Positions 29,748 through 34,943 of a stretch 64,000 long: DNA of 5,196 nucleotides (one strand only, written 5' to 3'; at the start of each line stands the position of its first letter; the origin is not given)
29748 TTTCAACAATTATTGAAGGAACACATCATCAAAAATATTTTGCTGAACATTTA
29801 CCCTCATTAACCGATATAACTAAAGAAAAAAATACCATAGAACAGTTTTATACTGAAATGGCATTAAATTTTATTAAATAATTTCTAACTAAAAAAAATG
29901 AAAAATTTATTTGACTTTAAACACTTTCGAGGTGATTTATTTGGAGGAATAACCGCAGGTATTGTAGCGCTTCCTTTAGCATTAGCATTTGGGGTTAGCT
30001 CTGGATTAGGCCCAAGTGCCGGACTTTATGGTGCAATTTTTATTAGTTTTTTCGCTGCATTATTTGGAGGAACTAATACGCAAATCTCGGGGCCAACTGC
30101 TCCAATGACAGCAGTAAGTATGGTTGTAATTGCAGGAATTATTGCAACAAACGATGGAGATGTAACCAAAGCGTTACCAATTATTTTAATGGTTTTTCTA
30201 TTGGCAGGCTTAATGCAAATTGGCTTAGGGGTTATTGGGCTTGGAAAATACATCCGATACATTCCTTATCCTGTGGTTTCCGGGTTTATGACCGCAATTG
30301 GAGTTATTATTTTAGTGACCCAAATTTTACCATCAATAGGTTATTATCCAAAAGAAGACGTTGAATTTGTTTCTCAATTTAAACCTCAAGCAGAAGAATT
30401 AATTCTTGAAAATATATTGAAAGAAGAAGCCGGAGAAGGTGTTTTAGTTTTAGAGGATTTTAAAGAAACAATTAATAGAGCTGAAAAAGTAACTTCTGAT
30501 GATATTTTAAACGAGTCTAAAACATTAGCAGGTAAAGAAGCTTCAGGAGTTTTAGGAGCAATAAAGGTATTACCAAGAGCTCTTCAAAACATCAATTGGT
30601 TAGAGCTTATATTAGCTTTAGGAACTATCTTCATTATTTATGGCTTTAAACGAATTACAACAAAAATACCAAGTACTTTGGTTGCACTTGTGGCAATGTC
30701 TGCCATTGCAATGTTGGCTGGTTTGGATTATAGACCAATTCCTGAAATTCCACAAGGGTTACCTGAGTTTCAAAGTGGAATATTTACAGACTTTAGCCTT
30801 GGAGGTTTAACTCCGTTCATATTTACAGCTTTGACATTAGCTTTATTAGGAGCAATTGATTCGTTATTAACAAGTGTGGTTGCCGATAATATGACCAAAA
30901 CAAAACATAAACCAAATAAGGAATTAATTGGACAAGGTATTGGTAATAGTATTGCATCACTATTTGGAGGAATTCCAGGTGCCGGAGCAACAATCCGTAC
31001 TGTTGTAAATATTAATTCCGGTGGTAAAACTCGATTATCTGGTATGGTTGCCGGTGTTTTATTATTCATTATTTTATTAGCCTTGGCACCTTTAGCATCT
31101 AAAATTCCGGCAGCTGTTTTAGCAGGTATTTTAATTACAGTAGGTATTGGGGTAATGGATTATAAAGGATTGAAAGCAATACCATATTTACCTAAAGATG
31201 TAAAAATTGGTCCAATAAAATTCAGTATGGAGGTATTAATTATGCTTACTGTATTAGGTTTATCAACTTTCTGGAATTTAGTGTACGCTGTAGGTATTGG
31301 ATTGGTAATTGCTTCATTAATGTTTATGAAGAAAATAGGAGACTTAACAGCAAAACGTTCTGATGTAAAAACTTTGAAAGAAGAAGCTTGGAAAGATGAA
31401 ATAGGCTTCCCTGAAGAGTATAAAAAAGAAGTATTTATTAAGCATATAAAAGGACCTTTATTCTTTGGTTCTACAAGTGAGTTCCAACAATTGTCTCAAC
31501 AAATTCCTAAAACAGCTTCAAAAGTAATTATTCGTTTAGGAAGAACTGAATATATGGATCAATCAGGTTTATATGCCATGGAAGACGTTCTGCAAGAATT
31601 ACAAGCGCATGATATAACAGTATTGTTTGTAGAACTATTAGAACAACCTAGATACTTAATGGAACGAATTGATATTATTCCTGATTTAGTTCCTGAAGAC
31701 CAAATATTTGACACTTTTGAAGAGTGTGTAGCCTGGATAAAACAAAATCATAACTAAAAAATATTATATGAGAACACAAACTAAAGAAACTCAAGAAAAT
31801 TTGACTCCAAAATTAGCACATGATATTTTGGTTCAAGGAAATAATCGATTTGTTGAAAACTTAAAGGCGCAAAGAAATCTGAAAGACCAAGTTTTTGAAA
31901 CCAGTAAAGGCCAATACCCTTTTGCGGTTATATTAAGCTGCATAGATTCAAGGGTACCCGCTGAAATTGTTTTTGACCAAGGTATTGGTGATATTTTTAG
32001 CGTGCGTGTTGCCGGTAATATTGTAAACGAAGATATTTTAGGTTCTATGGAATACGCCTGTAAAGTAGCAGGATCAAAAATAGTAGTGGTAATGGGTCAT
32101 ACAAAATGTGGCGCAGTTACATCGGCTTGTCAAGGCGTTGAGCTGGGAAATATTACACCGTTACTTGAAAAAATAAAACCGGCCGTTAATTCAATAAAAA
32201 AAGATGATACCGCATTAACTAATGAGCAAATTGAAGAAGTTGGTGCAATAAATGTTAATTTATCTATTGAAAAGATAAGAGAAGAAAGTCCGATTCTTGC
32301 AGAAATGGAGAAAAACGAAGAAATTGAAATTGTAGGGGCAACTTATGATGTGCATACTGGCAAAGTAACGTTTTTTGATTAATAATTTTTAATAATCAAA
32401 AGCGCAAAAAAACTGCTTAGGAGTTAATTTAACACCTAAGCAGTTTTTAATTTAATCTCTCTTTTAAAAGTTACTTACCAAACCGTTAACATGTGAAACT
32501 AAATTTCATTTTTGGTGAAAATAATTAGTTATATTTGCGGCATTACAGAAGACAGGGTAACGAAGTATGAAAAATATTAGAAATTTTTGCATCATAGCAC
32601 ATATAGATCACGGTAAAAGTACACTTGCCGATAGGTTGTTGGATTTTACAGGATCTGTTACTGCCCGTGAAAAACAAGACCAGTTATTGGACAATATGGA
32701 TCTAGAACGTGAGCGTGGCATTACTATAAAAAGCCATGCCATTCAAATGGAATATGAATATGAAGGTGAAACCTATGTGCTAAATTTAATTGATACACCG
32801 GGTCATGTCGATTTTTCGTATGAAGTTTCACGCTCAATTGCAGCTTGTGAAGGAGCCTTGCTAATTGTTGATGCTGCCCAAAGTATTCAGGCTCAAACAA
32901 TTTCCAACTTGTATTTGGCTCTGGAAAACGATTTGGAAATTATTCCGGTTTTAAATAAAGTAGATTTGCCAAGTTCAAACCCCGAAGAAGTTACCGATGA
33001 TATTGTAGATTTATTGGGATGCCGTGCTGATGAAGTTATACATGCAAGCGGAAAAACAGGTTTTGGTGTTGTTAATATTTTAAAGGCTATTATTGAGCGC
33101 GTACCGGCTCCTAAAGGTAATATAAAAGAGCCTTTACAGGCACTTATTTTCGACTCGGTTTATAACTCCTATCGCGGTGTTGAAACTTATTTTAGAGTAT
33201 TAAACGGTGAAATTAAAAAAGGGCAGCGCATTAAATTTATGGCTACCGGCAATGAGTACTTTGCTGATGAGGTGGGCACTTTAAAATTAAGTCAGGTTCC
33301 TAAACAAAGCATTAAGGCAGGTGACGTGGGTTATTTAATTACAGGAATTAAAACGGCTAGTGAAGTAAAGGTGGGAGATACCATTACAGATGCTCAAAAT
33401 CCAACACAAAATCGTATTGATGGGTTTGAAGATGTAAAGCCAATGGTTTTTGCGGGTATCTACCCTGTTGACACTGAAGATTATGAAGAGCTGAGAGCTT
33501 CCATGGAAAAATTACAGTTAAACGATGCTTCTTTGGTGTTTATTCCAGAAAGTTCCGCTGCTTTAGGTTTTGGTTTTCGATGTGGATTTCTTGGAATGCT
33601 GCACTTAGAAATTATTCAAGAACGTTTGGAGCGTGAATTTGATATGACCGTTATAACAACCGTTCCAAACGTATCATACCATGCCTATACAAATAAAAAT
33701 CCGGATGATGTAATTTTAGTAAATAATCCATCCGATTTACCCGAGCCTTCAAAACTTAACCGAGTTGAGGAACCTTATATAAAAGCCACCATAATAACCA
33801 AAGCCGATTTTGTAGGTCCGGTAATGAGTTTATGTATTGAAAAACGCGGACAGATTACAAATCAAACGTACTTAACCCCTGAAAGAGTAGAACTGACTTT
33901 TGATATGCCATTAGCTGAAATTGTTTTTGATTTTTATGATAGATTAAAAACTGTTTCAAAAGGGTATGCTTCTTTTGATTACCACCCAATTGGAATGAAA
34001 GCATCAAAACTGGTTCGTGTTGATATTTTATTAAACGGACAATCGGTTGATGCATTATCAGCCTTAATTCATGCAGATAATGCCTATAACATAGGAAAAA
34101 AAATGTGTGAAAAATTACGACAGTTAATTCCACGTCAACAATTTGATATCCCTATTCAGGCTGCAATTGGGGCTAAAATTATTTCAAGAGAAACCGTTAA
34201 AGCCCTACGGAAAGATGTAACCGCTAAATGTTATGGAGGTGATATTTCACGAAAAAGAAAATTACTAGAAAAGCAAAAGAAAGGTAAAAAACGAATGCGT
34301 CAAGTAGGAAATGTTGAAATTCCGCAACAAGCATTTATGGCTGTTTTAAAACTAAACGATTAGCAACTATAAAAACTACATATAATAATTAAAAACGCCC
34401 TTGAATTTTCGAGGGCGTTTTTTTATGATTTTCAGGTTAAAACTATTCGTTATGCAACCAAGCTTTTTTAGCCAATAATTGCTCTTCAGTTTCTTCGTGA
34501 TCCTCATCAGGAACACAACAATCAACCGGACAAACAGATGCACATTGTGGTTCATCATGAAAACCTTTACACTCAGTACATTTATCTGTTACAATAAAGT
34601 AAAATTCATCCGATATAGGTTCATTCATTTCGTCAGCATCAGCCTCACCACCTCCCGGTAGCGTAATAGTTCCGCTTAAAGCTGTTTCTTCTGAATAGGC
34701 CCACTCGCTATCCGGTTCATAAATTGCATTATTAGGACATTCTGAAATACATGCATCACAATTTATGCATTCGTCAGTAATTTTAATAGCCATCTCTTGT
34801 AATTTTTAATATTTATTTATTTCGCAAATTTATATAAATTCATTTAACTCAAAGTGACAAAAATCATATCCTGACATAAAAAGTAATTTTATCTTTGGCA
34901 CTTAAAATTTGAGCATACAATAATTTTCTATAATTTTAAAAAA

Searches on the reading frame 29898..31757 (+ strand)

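Call 32: search_protein_families(library=pfam, proteins=[window:29898-31757:+])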
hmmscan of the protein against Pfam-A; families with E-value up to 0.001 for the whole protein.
window:29898-31757:+ (619 aa): 2 families
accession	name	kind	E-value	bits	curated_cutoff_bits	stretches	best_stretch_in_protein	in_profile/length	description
PF00916.26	Sulfate_transp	-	9.2e-78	262.1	23.2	2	215-428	143-366/380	Sulfate permease family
PF01740.26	STAS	-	5.1e-11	42.7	22.6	1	510-609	8-105/106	STAS domain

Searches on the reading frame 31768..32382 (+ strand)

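Call 32: search_protein_families(library=pfam, proteins=[window:31768-32382:+])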
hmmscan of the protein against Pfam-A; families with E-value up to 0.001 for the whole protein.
window:31768-32382:+ (204 aa): 1 family
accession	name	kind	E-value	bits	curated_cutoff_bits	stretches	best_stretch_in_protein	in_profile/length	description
PF00484.24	Pro_CA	-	5.4e-43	147.4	25.7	1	53-200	1-156/156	Carbonic anhydrase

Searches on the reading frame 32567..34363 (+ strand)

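Call 32: search_protein_families(library=pfam, proteins=[window:32567-34363:+])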
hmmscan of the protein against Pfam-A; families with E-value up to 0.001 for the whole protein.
window:32567-34363:+ (598 aa): 7 families
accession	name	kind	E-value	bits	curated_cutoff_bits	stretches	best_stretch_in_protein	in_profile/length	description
PF00009.33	GTP_EFTU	-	1.3e-55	188.3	26.5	1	2-180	1-187/188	Elongation factor Tu GTP binding domain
PF06421.17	LepA_C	-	4.5e-51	171.9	29.7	1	489-595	1-107/107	GTP-binding protein LepA C-terminus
PF00679.30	EFG_C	-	4.9e-19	68.6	27.9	1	400-485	2-86/89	Elongation factor G C-terminus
PF03144.31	GTP_EFTU_D2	-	2.9e-11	44.1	30.3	1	204-274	1-73/73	Elongation factor Tu domain 2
PF14492.12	EFG_III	-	4.6e-06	27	27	1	291-364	3-73/75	Elongation Factor G, domain III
PF16658.11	RF3_C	-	0.00029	21.1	40.1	1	291-378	8-92/132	Class II release factor RF3, C-terminal domain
PF01926.29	MMR_HSR1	-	0.00065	20.2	21.9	0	14-131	9-113/113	50S ribosome-binding GTPase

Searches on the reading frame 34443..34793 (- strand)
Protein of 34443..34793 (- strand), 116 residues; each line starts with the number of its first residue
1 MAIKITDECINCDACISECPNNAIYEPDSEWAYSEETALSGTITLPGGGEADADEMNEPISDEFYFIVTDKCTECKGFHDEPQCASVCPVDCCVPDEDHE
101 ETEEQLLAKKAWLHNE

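Call 32: search_protein_families(library=pfam, proteins=[window:34443-34793:-])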
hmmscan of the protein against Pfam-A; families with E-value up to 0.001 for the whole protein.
window:34443-34793:- (116 aa): 9 families
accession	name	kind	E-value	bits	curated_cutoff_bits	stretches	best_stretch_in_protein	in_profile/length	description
PF00037.32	Fer4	-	2.7e-06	27.4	21.1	1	4-25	3-24/24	4Fe-4S binding domain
PF12838.12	Fer4_7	-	3.4e-06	27.9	27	1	9-92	2-52/52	4Fe-4S dicluster domain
PF12797.12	Fer4_2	-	5e-06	26.6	24.5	0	65-90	3-22/22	4Fe-4S binding domain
PF14697.11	Fer4_21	-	1.2e-05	25.8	35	0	5-24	37-57/59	4Fe-4S dicluster domain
PF13484.11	Fer4_16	-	1.6e-05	26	30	1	8-90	1-65/66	4Fe-4S double cluster binding domain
PF12800.12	Fer4_4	-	2.7e-05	24.6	24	0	7-21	2-16/17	4Fe-4S binding domain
PF13187.11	Fer4_9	-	2.9e-05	24.4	27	1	8-91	1-50/52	4Fe-4S dicluster domain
PF13237.11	Fer4_10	-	0.00016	22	25.5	1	3-89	3-53/53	4Fe-4S dicluster domain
PF13183.11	Fer4_8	-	0.00032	21.6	27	1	7-91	3-67/68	4Fe-4S dicluster domain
